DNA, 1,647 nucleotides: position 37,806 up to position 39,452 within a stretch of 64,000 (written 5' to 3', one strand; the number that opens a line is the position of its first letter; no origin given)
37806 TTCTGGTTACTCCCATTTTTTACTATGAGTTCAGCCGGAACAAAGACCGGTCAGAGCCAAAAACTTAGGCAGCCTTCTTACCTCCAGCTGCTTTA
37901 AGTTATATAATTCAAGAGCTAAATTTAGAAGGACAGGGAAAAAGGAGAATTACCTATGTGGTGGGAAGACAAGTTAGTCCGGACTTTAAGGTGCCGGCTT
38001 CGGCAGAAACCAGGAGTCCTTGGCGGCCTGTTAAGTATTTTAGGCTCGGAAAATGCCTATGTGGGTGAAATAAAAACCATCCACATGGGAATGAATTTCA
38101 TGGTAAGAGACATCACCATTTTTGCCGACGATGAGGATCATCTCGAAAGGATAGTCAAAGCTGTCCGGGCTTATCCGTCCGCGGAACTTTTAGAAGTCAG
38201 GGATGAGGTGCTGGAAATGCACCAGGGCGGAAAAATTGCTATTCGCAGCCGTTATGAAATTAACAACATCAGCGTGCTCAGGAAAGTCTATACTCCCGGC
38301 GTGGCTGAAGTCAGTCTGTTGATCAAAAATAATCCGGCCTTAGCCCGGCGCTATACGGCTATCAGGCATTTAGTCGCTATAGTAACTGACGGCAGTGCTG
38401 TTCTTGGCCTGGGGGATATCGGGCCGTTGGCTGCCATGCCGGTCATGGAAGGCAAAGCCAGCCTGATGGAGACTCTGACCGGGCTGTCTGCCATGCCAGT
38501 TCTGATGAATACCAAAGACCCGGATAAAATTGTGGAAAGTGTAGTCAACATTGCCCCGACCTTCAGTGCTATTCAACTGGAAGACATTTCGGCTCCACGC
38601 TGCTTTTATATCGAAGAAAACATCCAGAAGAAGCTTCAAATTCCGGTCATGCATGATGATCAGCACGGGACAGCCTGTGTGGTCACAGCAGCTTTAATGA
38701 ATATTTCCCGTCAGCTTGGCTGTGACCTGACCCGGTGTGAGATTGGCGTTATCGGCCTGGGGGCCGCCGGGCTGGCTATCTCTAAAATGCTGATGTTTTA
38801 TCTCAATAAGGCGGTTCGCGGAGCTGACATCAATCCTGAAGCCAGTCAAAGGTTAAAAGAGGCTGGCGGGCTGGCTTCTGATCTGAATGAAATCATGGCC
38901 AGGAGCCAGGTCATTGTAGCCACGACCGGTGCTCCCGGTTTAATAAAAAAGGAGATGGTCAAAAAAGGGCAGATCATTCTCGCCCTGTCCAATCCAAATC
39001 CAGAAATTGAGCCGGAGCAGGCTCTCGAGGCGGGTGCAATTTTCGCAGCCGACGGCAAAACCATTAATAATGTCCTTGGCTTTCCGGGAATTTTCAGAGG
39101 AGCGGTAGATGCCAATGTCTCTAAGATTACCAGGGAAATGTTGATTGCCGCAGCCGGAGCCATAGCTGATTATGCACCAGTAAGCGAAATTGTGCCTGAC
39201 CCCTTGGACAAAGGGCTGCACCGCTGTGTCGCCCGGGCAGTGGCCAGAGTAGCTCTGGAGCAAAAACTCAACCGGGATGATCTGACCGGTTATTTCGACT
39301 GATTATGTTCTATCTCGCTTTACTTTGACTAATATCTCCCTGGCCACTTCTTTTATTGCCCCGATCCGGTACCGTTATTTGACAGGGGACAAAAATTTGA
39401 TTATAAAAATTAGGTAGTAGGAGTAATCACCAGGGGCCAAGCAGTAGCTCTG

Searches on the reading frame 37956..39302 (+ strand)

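Call 48: search_protein_families(library=pfam, proteins=[window:37956-39302:+], max_evalue=0.00001)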
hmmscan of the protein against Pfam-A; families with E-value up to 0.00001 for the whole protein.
window:37956-39302:+ (448 aa): 2 families
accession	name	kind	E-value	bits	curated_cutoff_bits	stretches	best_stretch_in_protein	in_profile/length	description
PF00390.24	malic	-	1.8e-23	83.7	23.1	1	107-222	19-180/182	Malic enzyme, N-terminal domain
PF03949.21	Malic_M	-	3.5e-12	46.6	23.5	1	310-412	101-230/258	Malic enzyme, NAD binding domain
